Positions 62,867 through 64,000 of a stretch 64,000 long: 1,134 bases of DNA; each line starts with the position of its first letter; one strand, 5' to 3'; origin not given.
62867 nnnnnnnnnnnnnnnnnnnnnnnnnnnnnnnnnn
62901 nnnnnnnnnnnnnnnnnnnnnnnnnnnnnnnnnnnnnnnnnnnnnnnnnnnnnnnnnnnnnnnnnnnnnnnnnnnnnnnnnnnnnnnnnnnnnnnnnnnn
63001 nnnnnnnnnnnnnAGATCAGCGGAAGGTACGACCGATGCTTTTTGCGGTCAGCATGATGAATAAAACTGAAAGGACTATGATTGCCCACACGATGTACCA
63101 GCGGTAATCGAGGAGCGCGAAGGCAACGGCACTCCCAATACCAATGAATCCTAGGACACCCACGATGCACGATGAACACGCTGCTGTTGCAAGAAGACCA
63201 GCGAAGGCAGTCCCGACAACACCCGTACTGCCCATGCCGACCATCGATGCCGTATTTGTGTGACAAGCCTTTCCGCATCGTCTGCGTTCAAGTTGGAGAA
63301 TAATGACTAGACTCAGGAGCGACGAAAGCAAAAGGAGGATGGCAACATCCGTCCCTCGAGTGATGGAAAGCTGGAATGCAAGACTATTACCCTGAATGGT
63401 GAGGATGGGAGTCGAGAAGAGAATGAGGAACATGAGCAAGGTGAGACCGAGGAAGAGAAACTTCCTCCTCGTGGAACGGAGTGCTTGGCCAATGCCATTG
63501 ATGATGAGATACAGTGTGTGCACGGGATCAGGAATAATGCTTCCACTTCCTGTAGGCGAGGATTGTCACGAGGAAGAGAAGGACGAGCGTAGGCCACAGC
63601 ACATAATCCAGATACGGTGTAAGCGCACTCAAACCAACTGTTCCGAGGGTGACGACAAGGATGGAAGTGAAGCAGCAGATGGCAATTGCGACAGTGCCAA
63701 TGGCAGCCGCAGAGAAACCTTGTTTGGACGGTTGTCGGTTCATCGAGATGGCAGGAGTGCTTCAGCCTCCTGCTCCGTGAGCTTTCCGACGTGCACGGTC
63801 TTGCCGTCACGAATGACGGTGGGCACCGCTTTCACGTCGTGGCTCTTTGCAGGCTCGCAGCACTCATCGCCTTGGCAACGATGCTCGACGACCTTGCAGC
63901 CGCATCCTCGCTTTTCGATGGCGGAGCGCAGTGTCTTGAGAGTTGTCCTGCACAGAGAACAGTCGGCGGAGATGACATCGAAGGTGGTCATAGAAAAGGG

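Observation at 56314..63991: Composite thiophilic-metal / thiol-redox island with no classical metalloregulator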

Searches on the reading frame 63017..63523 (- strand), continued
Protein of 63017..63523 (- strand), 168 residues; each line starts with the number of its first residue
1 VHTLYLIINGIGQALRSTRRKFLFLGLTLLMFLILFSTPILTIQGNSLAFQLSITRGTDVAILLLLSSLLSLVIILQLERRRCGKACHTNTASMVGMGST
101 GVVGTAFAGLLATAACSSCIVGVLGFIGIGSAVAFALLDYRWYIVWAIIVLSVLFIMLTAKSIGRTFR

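Call 85: list_cluster_members(proteins=[P0001, P0008, P0132, P0133, P0134, P0137, P0139, P0147, P0155, P0164])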
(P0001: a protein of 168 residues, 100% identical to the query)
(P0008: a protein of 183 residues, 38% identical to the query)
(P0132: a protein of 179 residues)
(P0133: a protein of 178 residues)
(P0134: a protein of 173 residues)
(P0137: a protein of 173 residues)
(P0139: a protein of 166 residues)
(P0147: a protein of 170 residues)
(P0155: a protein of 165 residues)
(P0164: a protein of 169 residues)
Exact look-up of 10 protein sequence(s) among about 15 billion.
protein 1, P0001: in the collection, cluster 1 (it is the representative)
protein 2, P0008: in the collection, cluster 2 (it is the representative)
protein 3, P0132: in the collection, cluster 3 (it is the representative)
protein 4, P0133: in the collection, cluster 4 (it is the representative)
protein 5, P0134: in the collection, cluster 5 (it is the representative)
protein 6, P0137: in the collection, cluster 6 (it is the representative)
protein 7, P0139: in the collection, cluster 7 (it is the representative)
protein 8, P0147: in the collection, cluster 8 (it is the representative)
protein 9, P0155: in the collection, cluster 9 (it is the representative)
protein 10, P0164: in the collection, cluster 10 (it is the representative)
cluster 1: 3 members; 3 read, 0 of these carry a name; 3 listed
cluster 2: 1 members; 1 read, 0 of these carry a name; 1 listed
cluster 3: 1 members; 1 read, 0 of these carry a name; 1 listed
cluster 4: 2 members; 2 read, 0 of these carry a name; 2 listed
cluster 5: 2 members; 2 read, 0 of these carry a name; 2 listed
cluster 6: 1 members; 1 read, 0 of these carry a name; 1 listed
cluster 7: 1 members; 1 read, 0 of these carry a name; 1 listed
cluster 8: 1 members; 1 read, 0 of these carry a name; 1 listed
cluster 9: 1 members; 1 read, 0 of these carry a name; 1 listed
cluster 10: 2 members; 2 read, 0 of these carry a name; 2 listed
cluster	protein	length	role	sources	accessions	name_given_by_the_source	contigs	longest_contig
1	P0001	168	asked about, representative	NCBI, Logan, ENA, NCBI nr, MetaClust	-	-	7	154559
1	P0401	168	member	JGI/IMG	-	-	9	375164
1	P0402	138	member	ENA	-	-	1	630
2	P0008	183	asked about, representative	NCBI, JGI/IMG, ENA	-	-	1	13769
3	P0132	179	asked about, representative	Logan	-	-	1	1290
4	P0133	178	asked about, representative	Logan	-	-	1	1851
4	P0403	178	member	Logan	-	-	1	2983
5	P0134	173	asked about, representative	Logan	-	-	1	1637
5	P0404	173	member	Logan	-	-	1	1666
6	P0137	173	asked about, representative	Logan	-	-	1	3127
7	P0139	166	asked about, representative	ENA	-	-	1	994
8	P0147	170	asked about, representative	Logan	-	-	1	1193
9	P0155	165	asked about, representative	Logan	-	-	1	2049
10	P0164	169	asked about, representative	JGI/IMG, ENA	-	-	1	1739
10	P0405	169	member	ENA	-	-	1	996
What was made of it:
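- Tried and rejected: Cluster look-ups returned no source names for orf168 relatives (call 85).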

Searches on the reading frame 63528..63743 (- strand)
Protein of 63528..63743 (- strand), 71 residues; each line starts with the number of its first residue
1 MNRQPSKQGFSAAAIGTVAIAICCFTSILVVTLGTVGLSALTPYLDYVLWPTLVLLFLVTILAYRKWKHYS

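Call 6: search_protein_families(library=pfam, proteins=[window:63528-63743:-], max_evalue=0.05)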
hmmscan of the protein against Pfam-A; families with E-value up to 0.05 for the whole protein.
window:63528-63743:- (71 aa): 2 families
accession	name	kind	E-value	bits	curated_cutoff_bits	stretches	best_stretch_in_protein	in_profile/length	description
PF11431.13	Transport_MerF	-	1.6e-13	50.8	24.3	1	26-67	1-42/45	Membrane transport protein MerF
PF02411.20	MerT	-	0.0025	18.3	32.9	1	7-68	8-74/116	MerT mercuric transport protein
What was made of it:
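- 63528..63743 (-): MerF-type Hg(II) transporter (71 aa) with the TM1 CC pair but no C-terminal CC pair. PF11431 E=1.6e-13 (call 6).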

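Call 73: search_protein_families(library=ncbifam, proteins=[window:63528-63743:-], max_evalue=0.001)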
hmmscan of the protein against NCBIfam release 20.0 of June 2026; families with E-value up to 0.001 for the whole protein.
window:63528-63743:- (71 aa): 1 family
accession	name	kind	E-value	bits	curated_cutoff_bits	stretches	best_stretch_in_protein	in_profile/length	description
NF033565.0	trans_MerF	equivalog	1e-22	79.7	50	1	11-66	3-58/59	mercury resistance system transport protein MerF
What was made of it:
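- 63528..63743 (-): NF033565 79.7 bits against a cutoff of 50 (call 73).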

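Call 90: search_solved_structures(query=window:63528-63743:-, max_evalue=1, show_alignments=2)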
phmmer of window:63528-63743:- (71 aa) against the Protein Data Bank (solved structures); distinct sequences matched with E-value up to 1: 6.
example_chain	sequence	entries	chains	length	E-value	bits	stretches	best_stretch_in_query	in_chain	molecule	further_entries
2m67_A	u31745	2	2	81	1.9e-12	50.4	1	11-66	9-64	MerF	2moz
2h3o_A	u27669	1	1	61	9.4e-12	48.2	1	15-66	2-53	MerF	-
2lj2_A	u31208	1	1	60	1e-11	48.1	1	15-66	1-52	MerF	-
1waz_A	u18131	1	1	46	2e-08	37.7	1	26-66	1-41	MERF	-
6ww7_F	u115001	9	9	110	0.0025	21.6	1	11-70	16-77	ER membrane protein complex subunit 6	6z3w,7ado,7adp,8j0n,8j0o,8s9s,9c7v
8eoi_F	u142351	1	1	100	0.0035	21.1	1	12-70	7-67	ER membrane protein complex subunit 6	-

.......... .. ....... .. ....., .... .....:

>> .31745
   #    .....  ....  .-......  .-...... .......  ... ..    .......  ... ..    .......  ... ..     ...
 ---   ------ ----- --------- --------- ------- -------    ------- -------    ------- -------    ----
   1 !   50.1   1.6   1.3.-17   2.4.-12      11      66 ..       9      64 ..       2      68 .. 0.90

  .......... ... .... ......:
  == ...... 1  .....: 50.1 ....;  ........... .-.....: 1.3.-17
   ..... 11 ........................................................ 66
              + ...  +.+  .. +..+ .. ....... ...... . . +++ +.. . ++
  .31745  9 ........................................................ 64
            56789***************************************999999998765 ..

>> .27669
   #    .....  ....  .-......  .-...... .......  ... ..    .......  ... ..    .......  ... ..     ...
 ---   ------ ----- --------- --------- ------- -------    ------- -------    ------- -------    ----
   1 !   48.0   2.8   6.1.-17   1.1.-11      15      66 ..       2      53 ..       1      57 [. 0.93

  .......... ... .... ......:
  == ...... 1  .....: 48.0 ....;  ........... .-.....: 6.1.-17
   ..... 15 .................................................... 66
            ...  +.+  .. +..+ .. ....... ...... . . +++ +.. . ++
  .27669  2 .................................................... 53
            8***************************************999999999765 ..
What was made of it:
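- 63528..63743 (-): It matches solved MerF 2m67 at E=2e-12 over residues 9-64 of 81 (call 90).
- On MerF (NF033565 / PF11431): Aligns to solved MerF 2m67 (call 90).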

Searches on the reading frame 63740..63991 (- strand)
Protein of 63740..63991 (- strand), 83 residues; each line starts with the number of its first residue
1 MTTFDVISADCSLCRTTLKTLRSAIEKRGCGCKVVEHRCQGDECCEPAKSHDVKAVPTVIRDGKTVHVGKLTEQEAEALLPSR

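Call 6: search_protein_families(library=pfam, proteins=[window:63740-63991:-], max_evalue=0.05)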
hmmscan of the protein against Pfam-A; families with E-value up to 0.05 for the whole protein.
window:63740-63991:- (83 aa): 1 family
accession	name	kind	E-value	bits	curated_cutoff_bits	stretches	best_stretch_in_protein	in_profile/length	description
PF13192.12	Thioredoxin_3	-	1e-07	32.3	24.8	1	3-80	2-75/76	Thioredoxin domain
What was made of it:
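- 63740..63991 (-): Small cytoplasmic Trx_3 protein (83 aa) with 7 Cys (CxxC, CGC, C, CC). PF13192 32.3 bits against a cutoff of 24.8 (call 6).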

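Call 69: search_solved_structures(query=window:63740-63991:-, max_evalue=0.1, show_alignments=2)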
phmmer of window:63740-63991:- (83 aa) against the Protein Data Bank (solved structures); distinct sequences matched with E-value up to 0.1: 0.

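Call 73: search_protein_families(library=ncbifam, proteins=[window:63740-63991:-], max_evalue=0.001)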
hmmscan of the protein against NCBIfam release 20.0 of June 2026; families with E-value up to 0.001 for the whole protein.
window:63740-63991:- (83 aa): 0 families
